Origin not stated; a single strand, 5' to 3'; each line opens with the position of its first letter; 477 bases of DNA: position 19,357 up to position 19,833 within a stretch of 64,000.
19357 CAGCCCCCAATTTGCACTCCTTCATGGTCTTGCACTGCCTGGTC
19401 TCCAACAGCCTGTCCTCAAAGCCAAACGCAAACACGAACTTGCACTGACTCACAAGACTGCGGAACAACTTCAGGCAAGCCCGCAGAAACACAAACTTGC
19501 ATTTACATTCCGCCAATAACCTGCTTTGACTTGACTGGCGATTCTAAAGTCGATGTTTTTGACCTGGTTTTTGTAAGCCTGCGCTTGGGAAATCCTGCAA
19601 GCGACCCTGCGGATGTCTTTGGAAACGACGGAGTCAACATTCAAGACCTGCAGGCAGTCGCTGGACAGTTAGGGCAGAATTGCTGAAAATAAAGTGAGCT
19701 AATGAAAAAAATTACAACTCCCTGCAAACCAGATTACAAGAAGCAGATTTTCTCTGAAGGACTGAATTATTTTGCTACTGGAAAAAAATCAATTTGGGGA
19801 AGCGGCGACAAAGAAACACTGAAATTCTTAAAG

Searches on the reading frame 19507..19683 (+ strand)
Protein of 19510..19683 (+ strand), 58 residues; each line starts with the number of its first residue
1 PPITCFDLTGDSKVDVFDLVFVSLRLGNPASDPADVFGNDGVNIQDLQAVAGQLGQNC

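Call 8: search_protein_families(library=pfam, proteins=[window:19522-19683:+], max_evalue=1)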
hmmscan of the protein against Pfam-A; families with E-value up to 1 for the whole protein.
seq(54 aa): 1 family
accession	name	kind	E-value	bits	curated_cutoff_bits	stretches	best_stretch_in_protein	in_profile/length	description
PF00404.24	Dockerin_1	-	0.016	15.8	22.9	1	3-50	3-56/57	Dockerin type I domain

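Call 13: find_homologous_proteins(query=window:19510-19683:+, max_evalue=0.01)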
Query seq(58 aa): no candidate shares three 5-residue words with the query. No homologue found.

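Call 16: find_related_loci(query=A1, collection=genome_contigs, flank=6000)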
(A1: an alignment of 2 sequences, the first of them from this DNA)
Query A1 (54 aa) in genome_contigs; peptide patterns used: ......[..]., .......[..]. (x = any residue, [..] = any of these).
69 stretches matched a pattern; 6 encode a relative of the query (tblastn E <= 1e-3); 6 distinct loci.
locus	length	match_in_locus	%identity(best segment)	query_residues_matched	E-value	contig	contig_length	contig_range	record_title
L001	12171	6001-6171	42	3-53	1e-7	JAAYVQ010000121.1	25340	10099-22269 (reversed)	MAG: Phycisphaerae bacterium isolate AS27yjCOA_69 27526_AS27, whole genome shotgun sequence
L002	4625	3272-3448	46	3-53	3e-8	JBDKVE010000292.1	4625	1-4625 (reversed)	MAG: Anaerohalosphaeraceae bacterium isolate 8_bin.82 c_000001618236, whole genome shotgun sequence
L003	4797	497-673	42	3-53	2e-7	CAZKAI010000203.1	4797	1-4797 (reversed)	MAG TPA_asm: uncultured Pirellulales bacterium isolate binchicken_co117_24 genome assembly, contig: NODE_29670_length_47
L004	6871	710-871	41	3-50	1e-6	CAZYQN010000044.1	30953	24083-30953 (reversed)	MAG TPA_asm: uncultured Pirellulales bacterium isolate binchicken_co44_187 genome assembly, contig: NODE_2333_length_309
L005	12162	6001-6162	37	3-42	3e-5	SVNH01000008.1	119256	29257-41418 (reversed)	MAG: Ruminococcus flavefaciens isolate SIG534 NODE_271_length_119256_cov_11.735532, whole genome shotgun sequence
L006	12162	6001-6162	39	3-42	2e-5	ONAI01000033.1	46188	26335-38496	uncultured Ruminococcus sp. isolate RUG127 genome assembly, contig: scaffold_1525, whole genome shotgun sequence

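Call 24: search_protein_families(library=pfam, proteins=[L001:5911-6201:+, L002:3182-3478:+, L005:5911-6222:+], max_evalue=0.01)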
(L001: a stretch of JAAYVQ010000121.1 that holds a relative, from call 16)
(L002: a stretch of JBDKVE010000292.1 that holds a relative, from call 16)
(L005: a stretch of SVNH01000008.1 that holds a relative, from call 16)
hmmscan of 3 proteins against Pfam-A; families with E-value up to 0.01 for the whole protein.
L001:5911-6201:+ (97 aa): 1 family
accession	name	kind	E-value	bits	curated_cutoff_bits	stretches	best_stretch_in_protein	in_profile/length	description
PF00404.24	Dockerin_1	-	1.3e-06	29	22.9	1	30-80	2-52/57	Dockerin type I domain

L002:3182-3478:+ (99 aa): 1 family
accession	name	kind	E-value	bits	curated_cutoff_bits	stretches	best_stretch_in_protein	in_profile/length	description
PF00404.24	Dockerin_1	-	0.0093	16.6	22.9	0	30-82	2-54/57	Dockerin type I domain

L005:5911-6222:+ (104 aa): 1 family
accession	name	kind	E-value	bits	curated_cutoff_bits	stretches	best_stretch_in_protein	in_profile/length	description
PF00404.24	Dockerin_1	-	9.3e-08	32.6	22.9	1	29-90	1-54/57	Dockerin type I domain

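Call 28: search_protein_representatives(alignment_id=A1)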
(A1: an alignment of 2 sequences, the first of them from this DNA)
Query: 2 sequences, 54 profile positions. Proteins with E-value up to 0.001 (for the whole library): 103; up to 1e-10: 15; up to 1e-30: 1. The best 103 are listed.
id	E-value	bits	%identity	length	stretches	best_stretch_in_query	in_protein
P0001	6.5e-31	122.2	-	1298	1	1-54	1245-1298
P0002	3.8e-30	119.7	-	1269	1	1-54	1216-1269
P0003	1.2e-26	108.5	-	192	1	1-54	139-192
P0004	5.3e-26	106.5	-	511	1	1-54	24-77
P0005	6.3e-26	106.2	-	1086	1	1-54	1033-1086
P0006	9.0e-26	105.7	-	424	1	1-54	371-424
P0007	1.5e-25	105.0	-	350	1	1-54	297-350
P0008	2.3e-25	104.5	-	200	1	1-54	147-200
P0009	7.6e-25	102.8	-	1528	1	1-54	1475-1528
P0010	1.5e-24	101.8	-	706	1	1-54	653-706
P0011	4.5e-22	93.9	-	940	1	1-54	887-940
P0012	3.4e-21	91.1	-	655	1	1-54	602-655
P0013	3.5e-21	91.0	-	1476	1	1-54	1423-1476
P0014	3.4e-20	87.9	-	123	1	1-54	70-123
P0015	7.7e-14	67.5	-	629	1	1-54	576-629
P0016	1.1e-09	54.2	-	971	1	1-54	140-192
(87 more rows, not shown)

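Call 38: search_solved_structures(query=A3, max_evalue=1, show_alignments=3)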
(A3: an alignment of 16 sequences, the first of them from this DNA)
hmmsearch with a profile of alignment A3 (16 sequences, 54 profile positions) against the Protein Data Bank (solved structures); distinct sequences matched with E-value up to 1: 8.
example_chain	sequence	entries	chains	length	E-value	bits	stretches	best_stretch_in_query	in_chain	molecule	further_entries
2jnk_A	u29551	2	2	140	0.0036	20.5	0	30-53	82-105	Hyalurononglucosaminidase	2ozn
2b59_B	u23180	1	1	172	0.0058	19.9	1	3-53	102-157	Cellulosomal scaffolding protein A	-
3kcp_A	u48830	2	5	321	0.0092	19.2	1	3-53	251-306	Cellulosomal-scaffolding protein A | Cellulosome anchoring protein cohesin region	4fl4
2y3n_B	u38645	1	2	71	0.021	18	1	3-53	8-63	CELLULOSOMAL FAMILY-48 PROCESSIVE GLYCOSIDE HYDROLASE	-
5g5d_B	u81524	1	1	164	0.022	18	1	5-53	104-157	CELLULOSOMAL-SCAFFOLDING PROTEIN A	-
5lxv_B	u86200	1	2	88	0.055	16.7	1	3-43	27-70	Carbohydrate-binding protein WP_009985128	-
5k39_B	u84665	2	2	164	0.4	14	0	2-19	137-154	Dockerin module from a protein of unknown function | Ig domain protein group 2 domain protein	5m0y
5nrk_B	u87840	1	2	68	0.73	13.1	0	29-44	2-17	DocCel5: Type I dockerin repeat domain from A. cellulolyticus family 5 endoglucanase WP_01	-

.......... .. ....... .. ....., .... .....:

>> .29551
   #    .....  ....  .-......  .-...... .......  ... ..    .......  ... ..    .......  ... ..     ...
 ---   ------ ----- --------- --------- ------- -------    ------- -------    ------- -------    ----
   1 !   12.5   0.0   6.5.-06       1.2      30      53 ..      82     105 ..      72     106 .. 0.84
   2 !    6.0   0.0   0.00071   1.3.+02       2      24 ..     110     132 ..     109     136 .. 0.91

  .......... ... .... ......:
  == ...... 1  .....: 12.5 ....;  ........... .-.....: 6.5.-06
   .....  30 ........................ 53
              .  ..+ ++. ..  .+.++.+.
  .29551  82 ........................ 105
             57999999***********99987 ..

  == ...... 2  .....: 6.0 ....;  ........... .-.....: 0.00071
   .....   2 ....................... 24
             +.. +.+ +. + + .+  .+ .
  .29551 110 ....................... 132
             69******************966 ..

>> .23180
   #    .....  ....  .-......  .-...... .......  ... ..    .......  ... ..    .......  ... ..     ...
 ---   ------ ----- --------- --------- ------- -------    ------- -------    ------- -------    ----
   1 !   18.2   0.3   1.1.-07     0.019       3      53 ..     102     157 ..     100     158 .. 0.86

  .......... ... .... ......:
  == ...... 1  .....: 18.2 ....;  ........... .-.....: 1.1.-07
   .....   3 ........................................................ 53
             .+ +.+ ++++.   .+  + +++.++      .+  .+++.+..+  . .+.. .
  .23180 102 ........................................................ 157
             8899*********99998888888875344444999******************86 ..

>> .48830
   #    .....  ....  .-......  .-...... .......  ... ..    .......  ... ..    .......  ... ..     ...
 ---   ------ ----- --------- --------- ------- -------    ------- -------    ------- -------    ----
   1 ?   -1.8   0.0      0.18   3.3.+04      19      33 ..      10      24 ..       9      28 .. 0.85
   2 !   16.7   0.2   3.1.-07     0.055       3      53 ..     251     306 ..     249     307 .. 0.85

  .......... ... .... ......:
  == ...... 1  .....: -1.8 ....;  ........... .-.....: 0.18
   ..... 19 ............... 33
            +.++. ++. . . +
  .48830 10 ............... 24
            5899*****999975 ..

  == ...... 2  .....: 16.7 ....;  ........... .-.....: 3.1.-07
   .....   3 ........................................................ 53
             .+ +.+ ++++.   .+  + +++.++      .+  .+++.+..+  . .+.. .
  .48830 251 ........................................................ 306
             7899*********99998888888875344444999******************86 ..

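Call 39: find_homologous_proteins(query=A3, max_evalue=0.001)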
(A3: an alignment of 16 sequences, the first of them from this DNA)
Query A3 (16 sequences) (54 aa, profile of the alignment): 1 proteins with E <= 0.001 among 83 candidates.
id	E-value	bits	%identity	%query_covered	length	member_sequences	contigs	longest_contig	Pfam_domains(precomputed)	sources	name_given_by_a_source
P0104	2.0e-4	39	36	93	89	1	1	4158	PF01839.30,PF00404.25,PF13202.13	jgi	jgi:uncharacterized protein (DUF2141 family)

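Call 48: predict_structure(alignment_id=A3)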
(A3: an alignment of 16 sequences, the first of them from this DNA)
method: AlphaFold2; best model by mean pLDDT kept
length: 54 residues; sequences in the alignment: 16
mean_pLDDT: 58.6   pTM: 0.32
mean pLDDT of the five models: 58.6, 56.8, 54.7, 53.3, 48.1
residues with pLDDT >= 90: 0; 70-90: 7; 50-70: 35; < 50: 12
segments of 3 or more residues with pLDDT < 50: 21-31
pLDDT, mean of each block of 10 residues (from residue 1): 66 56 46 53 67 70
secondary structure, 60 per line:
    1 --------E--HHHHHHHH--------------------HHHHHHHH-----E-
elements in order: H12-19 H40-47

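Call 51: fold_search(model_id=the predicted structure, library=pdb)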
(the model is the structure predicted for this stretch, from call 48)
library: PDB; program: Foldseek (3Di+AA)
matches with E <= 10: 21; with E <= 0.001: 0
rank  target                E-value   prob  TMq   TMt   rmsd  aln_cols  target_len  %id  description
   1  4u3s_B                3.9e-01  0.66  0.55  0.22   5.5        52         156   17  Crystal structure of Coh3ScaB-XDoc_M1ScaA complex: A N-terminal interface mutant of type II Cohesin-X-Dockerin complex (released 2015-07-29)
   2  5k39_B                4.1e-01  0.51  0.51  0.21   6.3        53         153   24  THE TYPE II COHESIN DOCKERIN COMPLEX FROM CLOSTRIDIUM THERMOCELLUM (released 2017-03-29)
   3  4wi0_B                1.2e+00  0.35  0.58  0.24   5.0        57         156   19  Crystal structure of Coh3ScaB-XDoc_M2ScaA complex: A C-terminal interface mutant of type II Cohesin-X-Dockerin complex (released 2015-10-07)
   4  2vrg_MODEL_1_A        2.7e+00  0.06  0.30  0.23   7.6        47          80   15  Structure of human MCFD2 (released 2008-07-15)
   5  2vn5_B                3.5e+00  0.14  0.48  0.46   5.9        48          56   25  The Clostridium cellulolyticum dockerin displays a dual binding mode for its cohesin partner (released 2008-05-20)
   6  2bkh_B                3.8e+00  0.04  0.31  0.15  11.5        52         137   19  Myosin VI nucleotide-free (MDInsert2) crystal structure (released 2005-06-07)
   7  2vn5_D                4.0e+00  0.10  0.43  0.43   5.8        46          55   26  The Clostridium cellulolyticum dockerin displays a dual binding mode for its cohesin partner (released 2008-05-20)
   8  8wey_K                4.6e+00  0.06  0.28  0.26   7.5        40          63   18  PSI-LHCI of the red alga Cyanidium caldarium RK-1 (NIES-2137) (released 2024-02-14)
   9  6k61_K                5.0e+00  0.05  0.30  0.25   8.5        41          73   17  Cryo-EM structure of the tetrameric photosystem I from a heterocyst-forming cyanobacterium Anabaena sp. PCC7120 (released 2019-10-09)
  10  4dbp_C                5.7e+00  0.03  0.31  0.15  11.5        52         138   19  Myosin VI nucleotide-free (MDINSERT2) D179Y crystal structure (released 2013-01-30)
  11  1dmo_MODEL_1_A        5.7e+00  0.02  0.25  0.12   7.9        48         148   19  CALMODULIN, NMR, 30 STRUCTURES (released 1996-08-01)
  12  9oij_A                6.1e+00  0.03  0.24  0.09   8.9        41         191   12  Structure of S. Typhimurium 14028 Gifsy-1 prophage HepS (released 2026-01-28)
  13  7r7s_A                8.1e+00  0.04  0.36  0.04   7.3        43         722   19  p47-bound p97-R155H mutant with ATPgammaS (released 2021-08-04)
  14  8juf_A                8.1e+00  0.03  0.27  0.11   6.6        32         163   22  Crystal structure of human MMP-7 in complex with inhibitor (released 2023-11-01)
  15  2n6a_MODEL_1_A        8.1e+00  0.02  0.32  0.13  11.3        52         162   21  NMR structure of a human calmodulin/connexin-36 peptide hybrid (released 2015-08-26)
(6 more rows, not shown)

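Call 55: find_related_loci(query=A3, collection=metagenome_contigs, flank=10000)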
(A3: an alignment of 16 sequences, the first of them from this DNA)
Query A3 (54 aa) in metagenome_contigs; peptide patterns used: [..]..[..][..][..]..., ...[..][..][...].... (x = any residue, [..] = any of these).
211 stretches matched a pattern; 20 encode a relative of the query (tblastn E <= 1e-3); 20 distinct loci.
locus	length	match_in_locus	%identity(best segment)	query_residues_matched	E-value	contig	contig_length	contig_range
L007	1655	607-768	89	1-54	2e-29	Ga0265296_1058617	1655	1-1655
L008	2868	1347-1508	72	1-54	1e-25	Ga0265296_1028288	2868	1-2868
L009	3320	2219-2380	78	1-54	5e-25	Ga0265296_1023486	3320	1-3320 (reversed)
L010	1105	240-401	74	1-54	7e-24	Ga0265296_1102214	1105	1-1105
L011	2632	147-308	74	1-54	8e-23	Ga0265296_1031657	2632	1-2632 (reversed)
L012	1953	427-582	54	3-52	5e-11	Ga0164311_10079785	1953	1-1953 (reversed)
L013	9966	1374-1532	42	3-51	1e-8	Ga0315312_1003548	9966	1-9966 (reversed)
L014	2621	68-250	38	3-53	9e-8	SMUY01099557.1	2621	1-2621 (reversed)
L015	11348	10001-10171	40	3-54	3e-7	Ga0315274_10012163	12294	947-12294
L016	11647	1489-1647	40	2-53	8e-7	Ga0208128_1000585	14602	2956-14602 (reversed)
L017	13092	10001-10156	42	3-53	2e-6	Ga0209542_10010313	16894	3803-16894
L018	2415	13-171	43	3-53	2e-6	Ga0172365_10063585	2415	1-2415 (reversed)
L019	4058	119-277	38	3-54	3e-6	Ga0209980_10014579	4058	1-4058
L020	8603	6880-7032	43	3-52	3e-6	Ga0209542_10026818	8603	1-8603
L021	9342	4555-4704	46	7-54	5e-6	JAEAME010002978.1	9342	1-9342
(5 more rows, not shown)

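Call 58: list_cluster_members(proteins=[P0003, P0004, P0006, P0007, P0008, P0011, P0012, P0014, P0015, P0016])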
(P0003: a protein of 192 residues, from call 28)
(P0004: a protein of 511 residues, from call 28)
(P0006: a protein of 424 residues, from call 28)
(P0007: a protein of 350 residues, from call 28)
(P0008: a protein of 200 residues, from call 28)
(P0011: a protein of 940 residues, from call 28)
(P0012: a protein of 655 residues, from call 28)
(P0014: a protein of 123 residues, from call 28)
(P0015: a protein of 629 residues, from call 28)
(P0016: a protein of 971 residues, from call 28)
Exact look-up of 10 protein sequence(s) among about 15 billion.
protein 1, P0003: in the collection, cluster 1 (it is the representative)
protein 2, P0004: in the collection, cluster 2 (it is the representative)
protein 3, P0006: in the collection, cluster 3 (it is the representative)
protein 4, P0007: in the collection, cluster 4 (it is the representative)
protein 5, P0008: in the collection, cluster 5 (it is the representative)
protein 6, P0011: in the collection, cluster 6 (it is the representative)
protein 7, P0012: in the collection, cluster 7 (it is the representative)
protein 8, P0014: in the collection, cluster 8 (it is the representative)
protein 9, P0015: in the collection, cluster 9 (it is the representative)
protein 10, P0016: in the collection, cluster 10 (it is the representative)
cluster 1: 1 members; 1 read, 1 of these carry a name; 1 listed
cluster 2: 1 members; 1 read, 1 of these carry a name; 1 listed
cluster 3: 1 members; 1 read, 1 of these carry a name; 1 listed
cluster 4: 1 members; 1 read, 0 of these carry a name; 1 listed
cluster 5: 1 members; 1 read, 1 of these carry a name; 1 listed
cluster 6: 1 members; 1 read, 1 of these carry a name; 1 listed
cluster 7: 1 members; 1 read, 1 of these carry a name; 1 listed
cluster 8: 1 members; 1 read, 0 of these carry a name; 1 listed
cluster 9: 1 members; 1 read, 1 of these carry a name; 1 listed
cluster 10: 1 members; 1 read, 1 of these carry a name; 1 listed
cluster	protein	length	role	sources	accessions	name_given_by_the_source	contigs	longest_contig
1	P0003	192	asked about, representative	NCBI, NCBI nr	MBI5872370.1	fibronectin type III domain-containing protein [archaeon]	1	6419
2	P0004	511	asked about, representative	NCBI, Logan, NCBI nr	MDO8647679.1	MAG: hypothetical protein Q7R70_04660 [Candidatus Diapherotrites archaeon] | hypothetical protein [Candidatus Diapherotrites archaeon]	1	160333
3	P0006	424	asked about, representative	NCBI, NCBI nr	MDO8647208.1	MAG: hypothetical protein Q7R70_02215, partial [Candidatus Diapherotrites archaeon] | hypothetical protein [Candidatus Diapherotrites archaeon]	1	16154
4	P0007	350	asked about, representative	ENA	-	-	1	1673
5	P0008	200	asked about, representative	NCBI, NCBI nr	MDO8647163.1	MAG: LamG domain-containing protein, partial [Candidatus Diapherotrites archaeon] | LamG domain-containing protein [Candidatus Diapherotrites archaeon]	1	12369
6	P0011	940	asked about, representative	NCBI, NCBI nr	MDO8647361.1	MAG: hypothetical protein Q7R70_03015 [Candidatus Diapherotrites archaeon] | hypothetical protein [Candidatus Diapherotrites archaeon]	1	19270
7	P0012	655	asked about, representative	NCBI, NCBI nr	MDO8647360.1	MAG: right-handed parallel beta-helix repeat-containing protein [Candidatus ... | right-handed parallel beta-helix repeat-containing protein [Candidatus Diapherotrites ...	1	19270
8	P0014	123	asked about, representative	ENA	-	-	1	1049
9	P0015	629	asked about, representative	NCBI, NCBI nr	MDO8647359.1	MAG: choice-of-anchor Q domain-containing protein [Candidatus Diapherotrites archaeon] | choice-of-anchor Q domain-containing protein [Candidatus Diapherotrites archaeon]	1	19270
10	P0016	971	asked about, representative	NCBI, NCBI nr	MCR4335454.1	MAG: PKD domain-containing protein [archaeon] | PKD domain-containing protein [archaeon]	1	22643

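Call 59: find_encoding_contigs(protein=P0012, flank=10000, max_places=3)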
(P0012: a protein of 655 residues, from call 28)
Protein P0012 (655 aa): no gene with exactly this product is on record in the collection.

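Call 75: search_protein_families(library=ncbifam, proteins=[P0013, P0015, P0009, P0005, P0010, P0011, P0012], max_evalue=0.001)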
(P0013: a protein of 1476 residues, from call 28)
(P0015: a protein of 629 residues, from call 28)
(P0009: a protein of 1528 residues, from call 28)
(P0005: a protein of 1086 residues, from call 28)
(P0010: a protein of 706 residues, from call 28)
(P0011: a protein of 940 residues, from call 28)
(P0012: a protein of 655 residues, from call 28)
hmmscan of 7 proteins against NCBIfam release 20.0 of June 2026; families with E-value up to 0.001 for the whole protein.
P0013 (1476 aa): 3 families
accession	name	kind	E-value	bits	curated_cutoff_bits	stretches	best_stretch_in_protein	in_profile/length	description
NF041611.1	exoglucan_CbhB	equivalog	5.1e-23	81.1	1950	1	925-1084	696-856/997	exoglucanase CbhB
NF041518.1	choice_anch_Q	domain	4e-22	78.2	25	2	1372-1414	15-57/58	choice-of-anchor Q domain-containing protein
NF045522.1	MXAN_2561_fam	equivalog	8.6e-05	22.2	150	1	912-1022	147-260/304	MXAN_2561 family MXYO-CTERM-anchored protein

P0015 (629 aa): 1 family
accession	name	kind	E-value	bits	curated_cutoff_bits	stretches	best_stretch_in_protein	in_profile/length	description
NF041518.1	choice_anch_Q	domain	1.2e-11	44.7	25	1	528-570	16-57/58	choice-of-anchor Q domain-containing protein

P0009 (1528 aa): 4 families
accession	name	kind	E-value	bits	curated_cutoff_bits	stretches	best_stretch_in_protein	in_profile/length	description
NF033679.1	DNRLRE_dom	domain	4.2e-24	85.5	34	1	58-238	2-164/164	DNRLRE domain-containing protein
NF050058.1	e_dPHAscl_type1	hypoth_equivalog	2.2e-08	33.9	150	1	582-692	101-201/276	extracellular catalytic domain type 1 short-chain-length polyhydroxyalkanoate depolymerase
TIGR01840.1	esterase_phb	subfamily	2.3e-05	24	107.85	1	582-688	92-188/213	PHB depolymerase family esterase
NF045522.1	MXAN_2561_fam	equivalog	0.00036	20.1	150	1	883-971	165-257/304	MXAN_2561 family MXYO-CTERM-anchored protein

P0005 (1086 aa): 3 families
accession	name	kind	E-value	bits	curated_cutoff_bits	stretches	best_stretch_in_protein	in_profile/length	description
NF041611.1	exoglucan_CbhB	equivalog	5.3e-18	64.4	1950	1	610-707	796-892/997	exoglucanase CbhB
NF012211.1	tand_rpt_95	domain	1.9e-11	43.8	90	1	725-799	10-91/98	tandem-95 repeat protein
NF038112.1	myxo_dep_M36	subfamily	6.1e-05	20.3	1500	1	675-797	1445-1568/1604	myxosortase-dependent M36 family metallopeptidase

P0010 (706 aa): 1 family
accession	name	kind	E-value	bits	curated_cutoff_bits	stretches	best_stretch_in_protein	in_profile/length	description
NF041518.1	choice_anch_Q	domain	3e-07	30.6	25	1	556-593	17-57/58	choice-of-anchor Q domain-containing protein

P0011 (940 aa): 0 families

P0012 (655 aa): 1 family
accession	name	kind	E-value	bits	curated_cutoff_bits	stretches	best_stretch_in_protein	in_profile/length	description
NF041518.1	choice_anch_Q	domain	3.8e-09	36.7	25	1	492-544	6-57/58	choice-of-anchor Q domain-containing protein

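Call 77: predict_structure(alignment_id=A7)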
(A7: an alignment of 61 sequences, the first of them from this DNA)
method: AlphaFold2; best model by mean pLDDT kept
length: 59 residues; sequences in the alignment: 61
mean_pLDDT: 94.4   pTM: 0.79
mean pLDDT of the five models: 94.4, 94.2, 93.3, 93.2, 92.8
residues with pLDDT >= 90: 53; 70-90: 3; 50-70: 3; < 50: 0
segments of 3 or more residues with pLDDT < 50: none
pLDDT, mean of each block of 10 residues (from residue 1): 83 98 98 95 98 96
secondary structure, 60 per line:
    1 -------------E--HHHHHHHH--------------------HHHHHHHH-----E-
elements in order: H17-24 H45-52
